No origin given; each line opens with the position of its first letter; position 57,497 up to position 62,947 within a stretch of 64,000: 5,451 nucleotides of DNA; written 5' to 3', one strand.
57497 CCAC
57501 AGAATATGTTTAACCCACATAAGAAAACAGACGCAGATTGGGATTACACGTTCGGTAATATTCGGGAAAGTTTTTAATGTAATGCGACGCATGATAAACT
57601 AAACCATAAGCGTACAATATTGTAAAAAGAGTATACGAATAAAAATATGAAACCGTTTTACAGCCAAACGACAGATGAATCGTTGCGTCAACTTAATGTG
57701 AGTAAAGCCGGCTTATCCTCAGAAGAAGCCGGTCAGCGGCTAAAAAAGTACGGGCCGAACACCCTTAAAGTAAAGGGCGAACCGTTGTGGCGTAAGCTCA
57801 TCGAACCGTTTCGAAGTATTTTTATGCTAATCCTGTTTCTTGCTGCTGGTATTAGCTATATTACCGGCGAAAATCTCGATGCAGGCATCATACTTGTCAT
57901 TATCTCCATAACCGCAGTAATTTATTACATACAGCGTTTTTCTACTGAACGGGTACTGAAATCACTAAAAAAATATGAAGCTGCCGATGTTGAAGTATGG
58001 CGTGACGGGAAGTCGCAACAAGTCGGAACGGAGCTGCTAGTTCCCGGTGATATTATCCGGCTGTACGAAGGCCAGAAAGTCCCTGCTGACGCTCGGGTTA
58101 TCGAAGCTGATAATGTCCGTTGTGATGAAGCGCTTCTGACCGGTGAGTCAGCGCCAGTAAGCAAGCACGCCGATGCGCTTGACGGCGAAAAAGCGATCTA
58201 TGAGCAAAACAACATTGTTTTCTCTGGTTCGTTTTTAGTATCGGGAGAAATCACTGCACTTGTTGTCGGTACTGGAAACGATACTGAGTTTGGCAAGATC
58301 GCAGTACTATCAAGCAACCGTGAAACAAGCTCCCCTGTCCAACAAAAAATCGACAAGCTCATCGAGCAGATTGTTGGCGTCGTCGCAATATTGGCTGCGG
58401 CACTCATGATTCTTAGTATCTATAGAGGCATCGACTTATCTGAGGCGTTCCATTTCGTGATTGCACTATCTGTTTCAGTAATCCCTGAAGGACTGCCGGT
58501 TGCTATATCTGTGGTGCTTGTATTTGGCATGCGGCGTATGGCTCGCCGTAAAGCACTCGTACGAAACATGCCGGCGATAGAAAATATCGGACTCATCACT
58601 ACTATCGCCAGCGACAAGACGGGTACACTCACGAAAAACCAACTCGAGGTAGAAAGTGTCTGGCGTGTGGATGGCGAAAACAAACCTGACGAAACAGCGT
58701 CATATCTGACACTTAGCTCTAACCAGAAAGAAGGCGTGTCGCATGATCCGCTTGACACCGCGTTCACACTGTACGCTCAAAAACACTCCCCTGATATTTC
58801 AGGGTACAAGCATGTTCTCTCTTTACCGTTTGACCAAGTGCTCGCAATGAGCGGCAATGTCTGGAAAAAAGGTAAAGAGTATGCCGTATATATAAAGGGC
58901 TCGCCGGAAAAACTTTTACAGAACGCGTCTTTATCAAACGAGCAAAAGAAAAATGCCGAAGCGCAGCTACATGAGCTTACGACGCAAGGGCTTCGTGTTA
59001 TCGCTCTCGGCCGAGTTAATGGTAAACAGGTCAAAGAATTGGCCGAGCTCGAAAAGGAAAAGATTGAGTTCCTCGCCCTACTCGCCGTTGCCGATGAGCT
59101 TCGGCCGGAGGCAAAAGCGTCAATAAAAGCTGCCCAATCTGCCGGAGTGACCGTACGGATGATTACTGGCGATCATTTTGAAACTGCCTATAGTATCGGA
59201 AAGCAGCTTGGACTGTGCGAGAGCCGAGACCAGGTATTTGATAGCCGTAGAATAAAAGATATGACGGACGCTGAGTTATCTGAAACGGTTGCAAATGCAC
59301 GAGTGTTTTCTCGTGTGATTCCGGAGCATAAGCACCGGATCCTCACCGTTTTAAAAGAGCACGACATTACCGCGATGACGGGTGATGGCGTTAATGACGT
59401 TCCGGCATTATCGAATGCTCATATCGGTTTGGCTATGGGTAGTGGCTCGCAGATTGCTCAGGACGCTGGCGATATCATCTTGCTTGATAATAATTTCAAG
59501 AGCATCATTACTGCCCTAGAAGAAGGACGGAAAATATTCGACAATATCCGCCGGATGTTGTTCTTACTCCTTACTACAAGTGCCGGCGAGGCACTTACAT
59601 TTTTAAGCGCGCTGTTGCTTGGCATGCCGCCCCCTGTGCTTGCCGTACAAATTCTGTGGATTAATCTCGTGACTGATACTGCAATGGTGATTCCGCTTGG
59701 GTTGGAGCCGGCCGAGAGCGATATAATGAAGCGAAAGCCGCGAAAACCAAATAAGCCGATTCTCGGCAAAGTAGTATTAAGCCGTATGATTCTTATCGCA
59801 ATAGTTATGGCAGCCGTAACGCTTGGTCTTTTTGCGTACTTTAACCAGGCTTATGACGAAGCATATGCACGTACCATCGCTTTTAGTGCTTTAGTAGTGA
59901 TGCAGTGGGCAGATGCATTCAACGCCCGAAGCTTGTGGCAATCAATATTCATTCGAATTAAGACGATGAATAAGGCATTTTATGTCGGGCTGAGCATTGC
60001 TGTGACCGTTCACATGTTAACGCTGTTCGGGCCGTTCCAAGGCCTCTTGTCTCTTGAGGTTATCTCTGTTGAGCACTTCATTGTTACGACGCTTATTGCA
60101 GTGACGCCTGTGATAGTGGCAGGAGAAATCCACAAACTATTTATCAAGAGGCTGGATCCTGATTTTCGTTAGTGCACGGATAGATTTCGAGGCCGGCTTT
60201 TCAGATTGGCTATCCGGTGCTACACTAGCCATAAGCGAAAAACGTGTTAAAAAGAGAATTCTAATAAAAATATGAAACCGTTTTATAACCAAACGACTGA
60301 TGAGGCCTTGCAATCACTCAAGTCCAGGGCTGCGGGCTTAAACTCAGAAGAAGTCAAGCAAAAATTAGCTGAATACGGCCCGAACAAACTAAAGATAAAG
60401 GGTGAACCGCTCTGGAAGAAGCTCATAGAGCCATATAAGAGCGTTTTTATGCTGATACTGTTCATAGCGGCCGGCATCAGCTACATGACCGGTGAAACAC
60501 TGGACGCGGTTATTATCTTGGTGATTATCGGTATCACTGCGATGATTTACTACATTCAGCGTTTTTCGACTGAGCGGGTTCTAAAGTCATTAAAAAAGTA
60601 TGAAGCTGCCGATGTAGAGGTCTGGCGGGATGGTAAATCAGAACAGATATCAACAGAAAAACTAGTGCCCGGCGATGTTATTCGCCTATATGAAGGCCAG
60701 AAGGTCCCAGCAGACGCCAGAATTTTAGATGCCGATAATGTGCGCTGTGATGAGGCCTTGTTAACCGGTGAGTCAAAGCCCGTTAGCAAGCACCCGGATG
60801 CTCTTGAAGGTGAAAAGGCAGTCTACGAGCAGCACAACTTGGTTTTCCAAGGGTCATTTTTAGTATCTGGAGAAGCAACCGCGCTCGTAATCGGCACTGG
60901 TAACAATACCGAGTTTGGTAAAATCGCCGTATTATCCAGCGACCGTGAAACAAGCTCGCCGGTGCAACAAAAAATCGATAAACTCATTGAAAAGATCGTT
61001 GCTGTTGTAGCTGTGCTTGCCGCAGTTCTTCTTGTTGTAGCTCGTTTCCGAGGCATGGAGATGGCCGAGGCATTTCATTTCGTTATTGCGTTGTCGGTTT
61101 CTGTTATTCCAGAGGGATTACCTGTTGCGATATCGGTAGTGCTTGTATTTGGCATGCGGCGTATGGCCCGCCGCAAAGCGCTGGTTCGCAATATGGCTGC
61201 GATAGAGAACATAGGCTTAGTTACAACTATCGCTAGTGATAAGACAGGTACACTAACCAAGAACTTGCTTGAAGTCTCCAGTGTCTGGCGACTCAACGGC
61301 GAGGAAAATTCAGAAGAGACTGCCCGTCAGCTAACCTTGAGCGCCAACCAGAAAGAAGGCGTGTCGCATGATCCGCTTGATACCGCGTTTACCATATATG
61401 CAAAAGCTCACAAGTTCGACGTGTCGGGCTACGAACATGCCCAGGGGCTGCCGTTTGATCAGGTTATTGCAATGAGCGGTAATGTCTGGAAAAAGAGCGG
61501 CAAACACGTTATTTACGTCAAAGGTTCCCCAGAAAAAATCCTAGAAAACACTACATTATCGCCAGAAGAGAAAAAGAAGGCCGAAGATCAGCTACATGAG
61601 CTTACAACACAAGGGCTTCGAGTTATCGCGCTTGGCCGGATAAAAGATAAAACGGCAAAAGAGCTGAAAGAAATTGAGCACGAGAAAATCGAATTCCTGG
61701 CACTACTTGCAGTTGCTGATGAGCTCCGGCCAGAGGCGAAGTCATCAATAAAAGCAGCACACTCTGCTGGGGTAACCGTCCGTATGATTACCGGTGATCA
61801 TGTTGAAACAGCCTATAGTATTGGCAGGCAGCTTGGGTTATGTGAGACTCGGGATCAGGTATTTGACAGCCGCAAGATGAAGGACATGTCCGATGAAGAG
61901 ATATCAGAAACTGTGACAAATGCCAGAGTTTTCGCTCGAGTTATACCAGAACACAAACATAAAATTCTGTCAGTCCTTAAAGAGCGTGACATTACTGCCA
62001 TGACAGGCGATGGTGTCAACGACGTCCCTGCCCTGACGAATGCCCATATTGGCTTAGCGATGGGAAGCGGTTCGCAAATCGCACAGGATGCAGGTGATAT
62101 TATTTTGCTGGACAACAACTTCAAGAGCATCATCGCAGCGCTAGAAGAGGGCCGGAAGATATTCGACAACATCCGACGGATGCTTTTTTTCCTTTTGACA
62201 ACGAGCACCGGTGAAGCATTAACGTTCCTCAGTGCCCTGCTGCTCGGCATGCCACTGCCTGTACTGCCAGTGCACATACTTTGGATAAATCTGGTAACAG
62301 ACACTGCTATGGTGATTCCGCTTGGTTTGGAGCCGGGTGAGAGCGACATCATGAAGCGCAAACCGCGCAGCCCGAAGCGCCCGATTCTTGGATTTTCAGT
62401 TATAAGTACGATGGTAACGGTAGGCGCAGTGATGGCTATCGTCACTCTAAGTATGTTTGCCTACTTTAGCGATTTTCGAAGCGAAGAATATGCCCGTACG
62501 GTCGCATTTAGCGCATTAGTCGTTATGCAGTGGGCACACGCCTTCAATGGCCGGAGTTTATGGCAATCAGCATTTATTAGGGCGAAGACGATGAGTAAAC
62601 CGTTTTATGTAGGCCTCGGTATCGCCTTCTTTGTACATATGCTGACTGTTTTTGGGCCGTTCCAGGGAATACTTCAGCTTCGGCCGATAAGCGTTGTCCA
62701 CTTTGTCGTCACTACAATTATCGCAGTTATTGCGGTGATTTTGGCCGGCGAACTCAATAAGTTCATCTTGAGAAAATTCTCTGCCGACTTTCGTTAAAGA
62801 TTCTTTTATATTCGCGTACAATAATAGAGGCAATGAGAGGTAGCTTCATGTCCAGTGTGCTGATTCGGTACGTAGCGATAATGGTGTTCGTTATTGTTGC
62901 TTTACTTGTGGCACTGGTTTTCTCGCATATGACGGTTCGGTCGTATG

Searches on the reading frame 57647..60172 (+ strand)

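Call 44: search_protein_families(library=pfam, proteins=[window:57647-60172:+], max_evalue=0.1)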
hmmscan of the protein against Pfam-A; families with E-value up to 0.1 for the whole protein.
window:57647-60172:+ (841 aa): 9 families
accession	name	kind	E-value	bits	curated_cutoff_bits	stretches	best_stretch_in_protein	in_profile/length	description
PF00122.25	E1-E2_ATPase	-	1.6e-49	168.3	28.1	1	112-301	4-181/181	E1-E2 ATPase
PF00689.26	Cation_ATPase_C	-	8.8e-41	140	27.3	1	661-832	1-175/175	Cation transporting ATPase, C-terminus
PF00702.32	Hydrolase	-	5.5e-19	69.7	26.4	1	317-592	1-191/191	haloacid dehalogenase-like hydrolase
PF00690.31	Cation_ATPase_N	-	9.8e-18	64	20.4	1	5-70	2-69/69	Cation transporter/ATPase, N-terminus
PF08282.18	Hydrolase_3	-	6.8e-07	29.7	20.9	1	575-624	206-255/255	haloacid dehalogenase-like hydrolase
PF12710.13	HAD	-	0.00026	21.9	27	1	471-588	71-188/189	haloacid dehalogenase-like hydrolase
PF13246.12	Cation_ATPase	-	0.00054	20.4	21.7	1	358-427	13-88/91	Cation transport ATPase (P-type)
PF03739.19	LptF_LptG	-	0.0016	18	27.9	1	7-95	236-316/353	Lipopolysaccharide export system permease LptF/LptG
PF02388.22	FemAB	-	0.039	13.2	24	1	411-515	95-200/406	FemAB family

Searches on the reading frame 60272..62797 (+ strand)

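Call 44: search_protein_families(library=pfam, proteins=[window:60272-62797:+], max_evalue=0.1)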
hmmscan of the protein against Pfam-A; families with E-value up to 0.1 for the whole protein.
window:60272-62797:+ (841 aa): 7 families
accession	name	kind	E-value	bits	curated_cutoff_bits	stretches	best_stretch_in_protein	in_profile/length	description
PF00122.25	E1-E2_ATPase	-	1.4e-48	165.3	28.1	1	112-301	4-181/181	E1-E2 ATPase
PF00689.26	Cation_ATPase_C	-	2.4e-38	132.1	27.3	1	661-832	1-175/175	Cation transporting ATPase, C-terminus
PF00702.32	Hydrolase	-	3.2e-20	73.8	26.4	1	318-591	2-190/191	haloacid dehalogenase-like hydrolase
PF00690.31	Cation_ATPase_N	-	1e-16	60.8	20.4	1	5-70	2-69/69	Cation transporter/ATPase, N-terminus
PF08282.18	Hydrolase_3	-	7.2e-06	26.3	20.9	1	575-623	206-254/255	haloacid dehalogenase-like hydrolase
PF13246.12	Cation_ATPase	-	7.9e-05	23.1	21.7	1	358-427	13-88/91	Cation transport ATPase (P-type)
PF12710.13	HAD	-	0.00021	22.2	27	1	453-588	53-188/189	haloacid dehalogenase-like hydrolase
